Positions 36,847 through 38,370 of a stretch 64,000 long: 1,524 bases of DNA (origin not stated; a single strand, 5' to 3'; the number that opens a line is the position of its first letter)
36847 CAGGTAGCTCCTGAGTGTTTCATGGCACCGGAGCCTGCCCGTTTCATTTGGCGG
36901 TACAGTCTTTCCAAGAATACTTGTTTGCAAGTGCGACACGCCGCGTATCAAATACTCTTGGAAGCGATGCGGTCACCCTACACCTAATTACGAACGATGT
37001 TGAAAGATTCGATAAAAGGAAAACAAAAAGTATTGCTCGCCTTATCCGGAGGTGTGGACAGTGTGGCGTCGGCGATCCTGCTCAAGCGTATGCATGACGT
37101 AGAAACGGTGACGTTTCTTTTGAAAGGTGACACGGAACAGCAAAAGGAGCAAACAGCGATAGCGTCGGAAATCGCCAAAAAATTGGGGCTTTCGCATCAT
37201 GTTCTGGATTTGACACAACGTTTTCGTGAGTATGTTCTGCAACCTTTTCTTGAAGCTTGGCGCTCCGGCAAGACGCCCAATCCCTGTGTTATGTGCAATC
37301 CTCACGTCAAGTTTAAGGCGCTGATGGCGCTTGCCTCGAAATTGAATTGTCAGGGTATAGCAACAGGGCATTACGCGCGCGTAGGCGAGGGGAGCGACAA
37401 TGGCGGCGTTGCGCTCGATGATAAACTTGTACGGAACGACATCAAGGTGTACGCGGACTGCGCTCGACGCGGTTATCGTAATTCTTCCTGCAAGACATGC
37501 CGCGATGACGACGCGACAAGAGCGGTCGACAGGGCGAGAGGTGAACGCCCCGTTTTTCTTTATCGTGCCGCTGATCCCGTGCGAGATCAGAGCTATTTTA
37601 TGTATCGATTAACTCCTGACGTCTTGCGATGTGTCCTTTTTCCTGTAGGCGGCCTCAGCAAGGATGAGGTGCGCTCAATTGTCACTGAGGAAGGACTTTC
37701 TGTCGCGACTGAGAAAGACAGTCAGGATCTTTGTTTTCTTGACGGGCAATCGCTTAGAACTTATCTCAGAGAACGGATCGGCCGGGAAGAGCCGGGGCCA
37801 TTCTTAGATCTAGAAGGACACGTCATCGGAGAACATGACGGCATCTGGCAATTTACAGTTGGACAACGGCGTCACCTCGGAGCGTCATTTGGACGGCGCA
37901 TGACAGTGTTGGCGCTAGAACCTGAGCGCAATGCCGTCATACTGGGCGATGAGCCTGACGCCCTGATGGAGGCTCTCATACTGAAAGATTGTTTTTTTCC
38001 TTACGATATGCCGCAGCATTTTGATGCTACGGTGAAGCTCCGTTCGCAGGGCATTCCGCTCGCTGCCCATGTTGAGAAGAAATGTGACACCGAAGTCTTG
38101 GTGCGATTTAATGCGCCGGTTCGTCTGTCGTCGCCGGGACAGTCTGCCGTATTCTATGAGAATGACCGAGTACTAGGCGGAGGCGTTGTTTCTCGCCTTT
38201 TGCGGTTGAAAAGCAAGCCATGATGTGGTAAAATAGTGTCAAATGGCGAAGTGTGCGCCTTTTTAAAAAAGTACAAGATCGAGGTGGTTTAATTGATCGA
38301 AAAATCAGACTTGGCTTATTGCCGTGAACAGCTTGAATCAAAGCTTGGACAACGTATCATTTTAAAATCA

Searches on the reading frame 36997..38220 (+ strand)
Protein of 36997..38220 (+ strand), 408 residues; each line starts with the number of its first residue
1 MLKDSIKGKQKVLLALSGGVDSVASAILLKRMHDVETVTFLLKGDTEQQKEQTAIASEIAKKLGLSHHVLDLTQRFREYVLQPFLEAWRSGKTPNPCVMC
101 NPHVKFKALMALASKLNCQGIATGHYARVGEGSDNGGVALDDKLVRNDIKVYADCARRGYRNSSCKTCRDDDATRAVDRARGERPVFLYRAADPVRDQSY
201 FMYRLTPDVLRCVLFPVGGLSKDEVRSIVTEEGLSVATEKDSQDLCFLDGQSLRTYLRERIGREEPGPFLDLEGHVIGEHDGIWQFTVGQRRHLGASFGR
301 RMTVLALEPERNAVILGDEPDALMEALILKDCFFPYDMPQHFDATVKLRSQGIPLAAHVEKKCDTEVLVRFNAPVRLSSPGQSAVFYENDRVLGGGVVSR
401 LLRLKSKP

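Call 7: find_related_loci(query=window:36997-38220:+, collection=genome_contigs, flank=3000)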
Query window:36997-38220:+ (408 aa) in genome_contigs; peptide patterns used: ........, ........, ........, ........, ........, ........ (x = any residue, [..] = any of these).
43 stretches matched a pattern; 7 encode a relative of the query (tblastn E <= 1e-3); 7 distinct loci.
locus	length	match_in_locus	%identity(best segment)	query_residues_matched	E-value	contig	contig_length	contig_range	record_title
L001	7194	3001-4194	68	1-399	0e+0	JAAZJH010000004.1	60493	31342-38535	MAG: Clostridiaceae bacterium isolate AS21ysBPME_217 12090_AS21, whole genome shotgun sequence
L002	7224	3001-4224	79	1-408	0e+0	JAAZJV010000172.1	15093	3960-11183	MAG: Clostridiaceae bacterium isolate AS21ysBPME_51 101739_AS21, whole genome shotgun sequence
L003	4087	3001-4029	35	12-398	4e-58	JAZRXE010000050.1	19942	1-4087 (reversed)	MAG: Anaerovoracaceae bacterium isolate T1900044951_TA20190004.MAGScoT_cleanbin_000013 SGB_3661_k141_2313335, whole geno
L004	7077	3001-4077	32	9-402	4e-57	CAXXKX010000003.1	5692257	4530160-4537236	MAG: Victivallales bacterium isolate ae9def30-7e47-498c-8b42-800f64c20784 genome assembly, contig: contig_3, whole genom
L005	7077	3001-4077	31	9-402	7e-57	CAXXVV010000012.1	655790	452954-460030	MAG: Victivallales bacterium isolate 5119678d-892b-4fdb-bca9-331175d8da34 genome assembly, contig: contig_12, whole geno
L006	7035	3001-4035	29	2-400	5e-49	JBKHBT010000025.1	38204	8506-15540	MAG: Candidatus Zixiibacteriota bacterium isolate D1M01_7 NODE_1167_length_38204_cov_10.958059, whole genome shotgun seq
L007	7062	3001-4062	29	9-399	2e-41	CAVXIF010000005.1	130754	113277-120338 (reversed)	MAG: uncultured Alphaproteobacteria bacterium isolate MFD03250.bin.1.197 genome assembly, contig: contig_28662, whole ge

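Call 14: find_homologous_proteins(query=window:36997-38220:+, max_evalue=1e-60)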
Query window:36997-38220:+ (408 aa): 217 proteins with E <= 1e-60 among 8000 candidates; the best 120 are listed.
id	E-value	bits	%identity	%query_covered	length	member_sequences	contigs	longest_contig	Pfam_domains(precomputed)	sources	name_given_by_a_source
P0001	1.6e-274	928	100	100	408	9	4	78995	PF00733.28,PF24167.2,PF20259.4,PF03054.23,PF06508.20,PF00764.26,PF20258.5,PF02540.24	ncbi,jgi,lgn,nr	ncbi:MAG: tRNA-specific 2-thiouridylase [Clostridiaceae bacterium]|jgi:tRNA-specific 2-thiouridylase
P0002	5.1e-210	716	79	100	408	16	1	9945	PF00733.28,PF24167.2,PF20259.4,PF03054.23,PF20258.5,PF02540.24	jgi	-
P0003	4.3e-196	670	75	100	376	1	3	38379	PF00733.28,PF24167.2,PF20259.4,PF03054.23,PF06508.20,PF02568.21,PF20258.5,PF02540.24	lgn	-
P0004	2.2e-179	615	69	99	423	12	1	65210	PF24167.2,PF20259.4,PF03054.23,PF06508.20,PF00764.26,PF20258.5,PF02540.24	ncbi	-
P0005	8.3e-166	570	68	93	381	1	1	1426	PF20259.4,PF03054.23,PF20258.5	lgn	-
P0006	1.8e-164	566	70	95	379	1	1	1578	PF20259.4,PF03054.23,PF20258.5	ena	-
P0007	2.5e-98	348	45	98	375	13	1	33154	PF20259.4,PF03054.23,PF06508.20,PF00764.26,PF20258.5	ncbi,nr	ncbi:MAG: tRNA 2-thiouridine(34) synthase MnmA [Clostridiaceae bacterium]|nr:tRNA 2-thiouridine(34) 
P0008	4.0e-96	341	45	95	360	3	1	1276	PF20259.4,PF03054.23,PF20258.5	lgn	-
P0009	9.2e-94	333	45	96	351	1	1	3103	PF20259.4,PF03054.23,PF20258.5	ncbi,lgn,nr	ncbi:MAG TPA: tRNA 2-thiouridine(34) synthase MnmA [Clostridia bacterium]|nr:tRNA 2-thiouridine(34) 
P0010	1.6e-93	332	44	96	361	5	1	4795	PF24167.2,PF20259.4,PF03054.23,PF20258.5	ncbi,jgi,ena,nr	ncbi:MAG: tRNA 2-thiouridine(34) synthase MnmA [Clostridiaceae bacterium]|jgi:tRNA-specific 2-thiour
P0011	2.6e-93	331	44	96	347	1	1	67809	PF20259.4,PF03054.23,PF20258.5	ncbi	-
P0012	1.4e-91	326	42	96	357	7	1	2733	PF20259.4,PF03054.23,PF20258.5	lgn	-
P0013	2.6e-89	318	44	96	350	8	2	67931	PF20259.4,PF03054.23,PF20258.5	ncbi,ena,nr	ncbi:MAG: tRNA 2-thiouridine(34) synthase MnmA [Clostridiaceae bacterium]|nr:tRNA 2-thiouridine(34) 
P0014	1.9e-88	315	45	96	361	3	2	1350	PF20259.4,PF03054.23,PF20258.5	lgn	-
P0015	1.3e-87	312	43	96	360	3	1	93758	PF20259.4,PF03054.23,PF20258.5,PF02540.24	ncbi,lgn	ncbi:MAG: tRNA 2-thiouridine(34) synthase MnmA [Saccharofermentanales bacterium]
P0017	5.3e-86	307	42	98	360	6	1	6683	PF20259.4,PF03054.23,PF20258.5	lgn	-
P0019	2.9e-84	301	42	89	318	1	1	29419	PF20259.4,PF03054.23,PF20258.5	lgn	-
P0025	2.6e-83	298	42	97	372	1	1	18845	PF20259.4,PF03054.23,PF00764.26,PF20258.5,PF02540.24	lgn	-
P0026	7.7e-83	297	40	96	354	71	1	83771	PF20259.4,PF03054.23,PF02568.21,PF00764.26,PF20258.5,PF02540.24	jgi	jgi:tRNA-specific 2-thiouridylase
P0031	2.5e-81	292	41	95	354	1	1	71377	PF20259.4,PF03054.23,PF02568.21,PF20258.5,PF02540.24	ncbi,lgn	-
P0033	1.2e-80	290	37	98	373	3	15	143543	PF20259.4,PF03054.23,PF20258.5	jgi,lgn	jgi:tRNA-specific 2-thiouridylase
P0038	6.5e-77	277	40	95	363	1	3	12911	PF20259.4,PF03054.23,PF02568.21,PF20258.5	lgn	-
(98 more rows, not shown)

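Call 15: find_encoding_contigs(protein=P0003, flank=4000, max_places=3)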
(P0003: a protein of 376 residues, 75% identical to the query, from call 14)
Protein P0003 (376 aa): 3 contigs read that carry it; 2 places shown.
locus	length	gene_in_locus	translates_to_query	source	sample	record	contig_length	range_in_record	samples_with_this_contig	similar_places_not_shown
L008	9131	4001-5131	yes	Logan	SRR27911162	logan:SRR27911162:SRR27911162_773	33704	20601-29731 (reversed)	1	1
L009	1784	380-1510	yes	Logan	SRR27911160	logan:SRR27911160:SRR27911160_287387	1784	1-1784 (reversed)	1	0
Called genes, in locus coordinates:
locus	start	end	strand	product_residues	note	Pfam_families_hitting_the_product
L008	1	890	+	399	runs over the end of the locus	PF00155:Aminotran_1_2, PF01212:Beta_elim_lyase (weak)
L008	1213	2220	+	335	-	-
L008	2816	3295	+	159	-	PF01381:HTH_3, PF12844:HTH_19, PF13443:HTH_26 (weak), PF13560:HTH_31 (weak)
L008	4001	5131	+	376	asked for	PF00733:Asn_synthase (faint), PF02540:NAD_synthase, PF02568:ThiI (faint), PF03054:tRNA_Me_trans, PF06508:QueC (faint), PF24167:DUF7411 (weak), PF20259:tRNA_Me_trans_M, PF20258:tRNA_Me_trans_C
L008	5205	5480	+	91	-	PF06257:VEG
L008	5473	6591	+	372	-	PF00288:GHMP_kinases_N, PF08544:GHMP_kinases_C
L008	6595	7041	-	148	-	PF02580:Tyr_Deacylase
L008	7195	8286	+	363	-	PF13240:Zn_Ribbon_1 (weak), PF13248:Zn_ribbon_3 (weak)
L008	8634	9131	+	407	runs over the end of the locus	PF03816:LytR_cpsA_psr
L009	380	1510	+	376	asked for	PF00733:Asn_synthase (faint), PF02540:NAD_synthase, PF02568:ThiI (faint), PF03054:tRNA_Me_trans, PF06508:QueC (faint), PF24167:DUF7411 (weak), PF20259:tRNA_Me_trans_M, PF20258:tRNA_Me_trans_C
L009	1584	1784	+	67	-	?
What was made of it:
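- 36997..38223 (+): mnmA (tRNA 2-thiouridine synthase), the gene always found downstream of the RNA. Pfam tRNA_Me_trans families in calls 14 and 15.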

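Call 16: find_encoding_contigs(protein=P0007, flank=4000, max_places=2)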
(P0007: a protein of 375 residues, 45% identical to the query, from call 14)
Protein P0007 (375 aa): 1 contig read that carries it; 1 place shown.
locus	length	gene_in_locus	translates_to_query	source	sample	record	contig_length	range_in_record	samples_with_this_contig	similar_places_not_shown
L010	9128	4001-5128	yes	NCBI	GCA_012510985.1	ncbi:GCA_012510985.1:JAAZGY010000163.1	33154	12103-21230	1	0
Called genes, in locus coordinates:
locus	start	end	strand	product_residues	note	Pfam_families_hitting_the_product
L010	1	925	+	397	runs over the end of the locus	PF00155:Aminotran_1_2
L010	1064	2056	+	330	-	-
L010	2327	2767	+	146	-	PF01381:HTH_3, PF12844:HTH_19, PF13443:HTH_26 (weak), PF13560:HTH_31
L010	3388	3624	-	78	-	-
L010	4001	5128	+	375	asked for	PF00764:Arginosuc_synth (weak), PF03054:tRNA_Me_trans, PF06508:QueC (weak), PF20259:tRNA_Me_trans_M, PF20258:tRNA_Me_trans_C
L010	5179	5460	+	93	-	PF06257:VEG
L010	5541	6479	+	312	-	PF00288:GHMP_kinases_N, PF08544:GHMP_kinases_C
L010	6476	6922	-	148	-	PF02580:Tyr_Deacylase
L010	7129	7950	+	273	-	PF13240:Zn_Ribbon_1 (weak)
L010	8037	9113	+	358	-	PF03816:LytR_cpsA_psr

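Call 17: find_encoding_contigs(protein=P0011, flank=4000, max_places=2)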
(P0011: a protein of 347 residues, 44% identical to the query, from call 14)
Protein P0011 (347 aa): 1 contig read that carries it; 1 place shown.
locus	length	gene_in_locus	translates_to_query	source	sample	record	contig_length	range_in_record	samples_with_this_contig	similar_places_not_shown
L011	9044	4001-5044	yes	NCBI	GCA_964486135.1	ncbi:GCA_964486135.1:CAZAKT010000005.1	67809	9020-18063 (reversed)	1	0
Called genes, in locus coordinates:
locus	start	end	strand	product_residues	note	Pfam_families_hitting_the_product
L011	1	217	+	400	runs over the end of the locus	-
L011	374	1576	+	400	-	PF00155:Aminotran_1_2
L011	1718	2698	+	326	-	-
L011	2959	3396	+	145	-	PF01381:HTH_3, PF12844:HTH_19, PF13443:HTH_26 (weak), PF13560:HTH_31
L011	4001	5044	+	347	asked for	PF03054:tRNA_Me_trans, PF20259:tRNA_Me_trans_M, PF20258:tRNA_Me_trans_C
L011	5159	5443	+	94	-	PF06257:VEG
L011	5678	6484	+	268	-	PF00288:GHMP_kinases_N, PF08544:GHMP_kinases_C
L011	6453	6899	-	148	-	PF02580:Tyr_Deacylase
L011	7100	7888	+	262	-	-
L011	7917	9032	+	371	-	PF03816:LytR_cpsA_psr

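Call 27: find_encoding_contigs(protein=P0013, flank=2500, max_places=2)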
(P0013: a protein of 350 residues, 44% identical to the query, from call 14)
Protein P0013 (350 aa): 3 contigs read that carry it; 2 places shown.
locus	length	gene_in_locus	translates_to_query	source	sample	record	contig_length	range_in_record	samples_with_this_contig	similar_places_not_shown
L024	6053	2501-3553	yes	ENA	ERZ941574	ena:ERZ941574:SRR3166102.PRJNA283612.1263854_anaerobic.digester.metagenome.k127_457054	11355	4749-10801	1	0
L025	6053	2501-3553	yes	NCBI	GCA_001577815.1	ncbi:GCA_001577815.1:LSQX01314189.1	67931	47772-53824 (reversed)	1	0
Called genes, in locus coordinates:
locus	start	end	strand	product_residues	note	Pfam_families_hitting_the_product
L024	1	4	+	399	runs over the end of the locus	PF00155:Aminotran_1_2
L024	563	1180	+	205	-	-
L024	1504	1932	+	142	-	PF01381:HTH_3, PF12844:HTH_19, PF13443:HTH_26 (weak), PF13560:HTH_31 (weak)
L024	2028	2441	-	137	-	-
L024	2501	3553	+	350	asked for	PF03054:tRNA_Me_trans, PF20259:tRNA_Me_trans_M, PF20258:tRNA_Me_trans_C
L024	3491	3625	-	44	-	-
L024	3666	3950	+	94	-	PF06257:VEG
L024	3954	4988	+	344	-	PF00288:GHMP_kinases_N, PF08544:GHMP_kinases_C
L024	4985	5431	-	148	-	PF02580:Tyr_Deacylase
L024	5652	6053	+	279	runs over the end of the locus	PF13240:Zn_Ribbon_1 (weak)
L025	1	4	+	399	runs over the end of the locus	PF00155:Aminotran_1_2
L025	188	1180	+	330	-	-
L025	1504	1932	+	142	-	PF01381:HTH_3, PF12844:HTH_19, PF13443:HTH_26 (weak), PF13560:HTH_31 (weak)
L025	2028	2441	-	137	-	-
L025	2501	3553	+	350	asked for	PF03054:tRNA_Me_trans, PF20259:tRNA_Me_trans_M, PF20258:tRNA_Me_trans_C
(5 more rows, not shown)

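Call 28: find_encoding_contigs(protein=P0026, flank=2500, max_places=2)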
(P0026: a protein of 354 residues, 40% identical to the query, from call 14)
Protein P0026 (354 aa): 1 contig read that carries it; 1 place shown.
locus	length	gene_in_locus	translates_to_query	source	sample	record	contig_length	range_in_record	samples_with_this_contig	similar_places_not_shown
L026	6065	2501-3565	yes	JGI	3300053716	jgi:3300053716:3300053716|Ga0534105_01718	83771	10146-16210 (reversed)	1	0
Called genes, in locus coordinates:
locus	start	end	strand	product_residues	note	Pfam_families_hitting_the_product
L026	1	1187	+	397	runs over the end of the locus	PF00155:Aminotran_1_2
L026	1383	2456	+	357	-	-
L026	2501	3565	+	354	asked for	PF02540:NAD_synthase (faint), PF00764:Arginosuc_synth (faint), PF02568:ThiI (weak), PF03054:tRNA_Me_trans, PF20259:tRNA_Me_trans_M, PF20258:tRNA_Me_trans_C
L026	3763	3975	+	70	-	PF06257:VEG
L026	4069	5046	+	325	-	PF00288:GHMP_kinases_N, PF08544:GHMP_kinases_C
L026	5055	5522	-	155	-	PF02580:Tyr_Deacylase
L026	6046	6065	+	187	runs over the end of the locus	-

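Call 29: find_encoding_contigs(protein=P0031, flank=2500, max_places=2)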
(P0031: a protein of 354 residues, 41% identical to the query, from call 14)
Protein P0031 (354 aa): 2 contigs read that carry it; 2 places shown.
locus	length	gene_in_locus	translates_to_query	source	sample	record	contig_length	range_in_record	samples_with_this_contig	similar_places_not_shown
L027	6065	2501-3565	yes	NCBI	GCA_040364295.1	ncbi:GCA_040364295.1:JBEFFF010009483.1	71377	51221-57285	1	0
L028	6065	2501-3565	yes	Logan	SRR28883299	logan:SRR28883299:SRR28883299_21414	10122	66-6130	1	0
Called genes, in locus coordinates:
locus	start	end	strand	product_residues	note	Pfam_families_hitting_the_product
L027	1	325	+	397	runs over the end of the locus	PF00155:Aminotran_1_2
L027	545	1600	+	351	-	-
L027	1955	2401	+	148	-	PF01381:HTH_3, PF12844:HTH_19, PF13443:HTH_26 (weak), PF13560:HTH_31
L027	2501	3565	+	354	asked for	PF02540:NAD_synthase (faint), PF02568:ThiI (weak), PF03054:tRNA_Me_trans, PF20259:tRNA_Me_trans_M, PF20258:tRNA_Me_trans_C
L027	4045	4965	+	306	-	PF00288:GHMP_kinases_N, PF08544:GHMP_kinases_C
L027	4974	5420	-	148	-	PF02580:Tyr_Deacylase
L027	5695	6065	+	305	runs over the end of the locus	-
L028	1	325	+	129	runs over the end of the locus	?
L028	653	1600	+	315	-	-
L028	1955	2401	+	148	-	PF01381:HTH_3, PF12844:HTH_19, PF13443:HTH_26 (weak), PF13560:HTH_31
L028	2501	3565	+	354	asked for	PF02540:NAD_synthase (faint), PF02568:ThiI (weak), PF03054:tRNA_Me_trans, PF20259:tRNA_Me_trans_M, PF20258:tRNA_Me_trans_C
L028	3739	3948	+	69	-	PF06257:VEG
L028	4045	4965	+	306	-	PF00288:GHMP_kinases_N, PF08544:GHMP_kinases_C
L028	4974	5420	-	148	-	PF02580:Tyr_Deacylase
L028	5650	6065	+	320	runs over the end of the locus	PF13240:Zn_Ribbon_1 (weak)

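Call 30: find_encoding_contigs(protein=P0033, flank=2500, max_places=2)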
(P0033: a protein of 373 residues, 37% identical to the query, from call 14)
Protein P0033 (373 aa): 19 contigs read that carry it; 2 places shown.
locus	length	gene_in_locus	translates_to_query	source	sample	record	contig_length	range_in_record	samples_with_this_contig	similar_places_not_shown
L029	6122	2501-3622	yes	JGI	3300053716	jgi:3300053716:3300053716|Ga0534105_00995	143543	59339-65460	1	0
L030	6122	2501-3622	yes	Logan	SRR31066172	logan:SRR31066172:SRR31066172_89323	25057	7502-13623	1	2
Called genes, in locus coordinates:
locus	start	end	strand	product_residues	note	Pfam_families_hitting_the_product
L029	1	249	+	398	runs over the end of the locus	PF00155:Aminotran_1_2, PF01212:Beta_elim_lyase (weak)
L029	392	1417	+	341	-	-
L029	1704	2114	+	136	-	PF01381:HTH_3, PF12844:HTH_19, PF13443:HTH_26 (weak), PF13560:HTH_31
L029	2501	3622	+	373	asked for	PF03054:tRNA_Me_trans, PF20259:tRNA_Me_trans_M, PF20258:tRNA_Me_trans_C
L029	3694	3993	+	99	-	PF06257:VEG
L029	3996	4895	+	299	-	PF00288:GHMP_kinases_N, PF08544:GHMP_kinases_C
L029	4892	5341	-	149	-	PF02580:Tyr_Deacylase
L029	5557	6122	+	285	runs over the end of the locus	PF13240:Zn_Ribbon_1 (weak)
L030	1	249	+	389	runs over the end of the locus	PF00155:Aminotran_1_2, PF01212:Beta_elim_lyase (weak)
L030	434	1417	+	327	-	-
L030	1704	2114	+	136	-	PF01381:HTH_3, PF12844:HTH_19, PF13443:HTH_26 (weak), PF13560:HTH_31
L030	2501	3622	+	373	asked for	PF03054:tRNA_Me_trans, PF20259:tRNA_Me_trans_M, PF20258:tRNA_Me_trans_C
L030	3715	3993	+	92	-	PF06257:VEG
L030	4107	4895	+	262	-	PF00288:GHMP_kinases_N, PF08544:GHMP_kinases_C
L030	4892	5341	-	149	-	PF02580:Tyr_Deacylase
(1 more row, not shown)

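Call 36: find_encoding_contigs(protein=P0038, flank=1500, max_places=3)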
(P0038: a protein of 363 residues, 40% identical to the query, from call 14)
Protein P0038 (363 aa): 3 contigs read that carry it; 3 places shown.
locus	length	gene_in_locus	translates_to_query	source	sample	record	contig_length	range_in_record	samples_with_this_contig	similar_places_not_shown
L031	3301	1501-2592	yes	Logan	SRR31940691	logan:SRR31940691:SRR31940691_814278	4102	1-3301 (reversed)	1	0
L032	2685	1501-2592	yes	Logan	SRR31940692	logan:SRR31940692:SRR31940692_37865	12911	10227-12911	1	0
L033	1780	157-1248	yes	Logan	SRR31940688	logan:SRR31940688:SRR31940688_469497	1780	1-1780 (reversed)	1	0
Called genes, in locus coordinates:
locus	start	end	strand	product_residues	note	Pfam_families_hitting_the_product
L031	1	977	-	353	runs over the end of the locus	-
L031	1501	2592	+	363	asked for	PF02568:ThiI (weak), PF03054:tRNA_Me_trans, PF20259:tRNA_Me_trans_M, PF20258:tRNA_Me_trans_C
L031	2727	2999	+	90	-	PF06257:VEG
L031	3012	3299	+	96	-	?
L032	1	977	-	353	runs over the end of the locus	-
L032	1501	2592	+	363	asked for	PF02568:ThiI (weak), PF03054:tRNA_Me_trans, PF20259:tRNA_Me_trans_M, PF20258:tRNA_Me_trans_C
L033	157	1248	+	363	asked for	PF02568:ThiI (weak), PF03054:tRNA_Me_trans, PF20259:tRNA_Me_trans_M, PF20258:tRNA_Me_trans_C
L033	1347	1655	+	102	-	PF06257:VEG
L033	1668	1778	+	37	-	?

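Call 37: find_encoding_contigs(protein=P0025, flank=1500, max_places=2)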
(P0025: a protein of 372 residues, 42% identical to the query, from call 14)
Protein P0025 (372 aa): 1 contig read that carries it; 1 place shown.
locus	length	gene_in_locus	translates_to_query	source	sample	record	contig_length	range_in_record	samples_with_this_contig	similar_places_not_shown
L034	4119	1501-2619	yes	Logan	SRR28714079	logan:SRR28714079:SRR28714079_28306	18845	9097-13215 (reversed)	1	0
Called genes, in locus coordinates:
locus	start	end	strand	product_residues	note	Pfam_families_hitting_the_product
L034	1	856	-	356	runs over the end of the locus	-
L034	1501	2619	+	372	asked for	PF00764:Arginosuc_synth (faint), PF02540:NAD_synthase (weak), PF03054:tRNA_Me_trans, PF20259:tRNA_Me_trans_M, PF20258:tRNA_Me_trans_C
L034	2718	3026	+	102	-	PF12840:HTH_20 (weak), PF01022:HTH_5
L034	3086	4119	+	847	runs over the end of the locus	PF07992:Pyr_redox_2, PF13738:Pyr_redox_3, PF00070:Pyr_redox, PF02852:Pyr_redox_dim, PF00581:Rhodanese, PF01206:TusA, PF02635:DsrE, PF13686:DrsE_2, +1 more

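Call 38: find_encoding_contigs(protein=P0019, flank=1500, max_places=2)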
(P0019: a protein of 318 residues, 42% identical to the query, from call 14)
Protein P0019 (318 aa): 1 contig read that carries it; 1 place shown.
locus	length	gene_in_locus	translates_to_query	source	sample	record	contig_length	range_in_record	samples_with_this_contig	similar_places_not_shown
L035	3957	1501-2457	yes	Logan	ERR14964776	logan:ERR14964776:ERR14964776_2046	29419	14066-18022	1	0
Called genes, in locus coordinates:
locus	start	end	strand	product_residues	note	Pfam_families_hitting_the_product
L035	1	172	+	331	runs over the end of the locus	-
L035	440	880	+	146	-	PF01381:HTH_3, PF12844:HTH_19, PF13443:HTH_26 (faint), PF13560:HTH_31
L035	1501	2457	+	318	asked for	PF03054:tRNA_Me_trans, PF20259:tRNA_Me_trans_M, PF20258:tRNA_Me_trans_C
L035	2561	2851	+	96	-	PF06257:VEG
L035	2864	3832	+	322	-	PF00288:GHMP_kinases_N, PF08544:GHMP_kinases_C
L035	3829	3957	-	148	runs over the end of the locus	PF02580:Tyr_Deacylase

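Call 39: find_encoding_contigs(protein=P0017, flank=1500, max_places=2)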
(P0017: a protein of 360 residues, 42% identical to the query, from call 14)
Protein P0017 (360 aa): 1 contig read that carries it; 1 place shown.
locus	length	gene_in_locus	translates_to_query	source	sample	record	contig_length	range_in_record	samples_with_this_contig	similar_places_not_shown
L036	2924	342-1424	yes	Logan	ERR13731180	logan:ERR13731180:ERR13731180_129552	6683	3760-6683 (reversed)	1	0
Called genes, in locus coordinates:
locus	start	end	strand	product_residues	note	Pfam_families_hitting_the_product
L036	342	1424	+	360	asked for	PF03054:tRNA_Me_trans, PF20259:tRNA_Me_trans_M, PF20258:tRNA_Me_trans_C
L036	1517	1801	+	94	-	PF06257:VEG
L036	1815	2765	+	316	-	PF00288:GHMP_kinases_N, PF08544:GHMP_kinases_C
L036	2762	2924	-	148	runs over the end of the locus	PF02580:Tyr_Deacylase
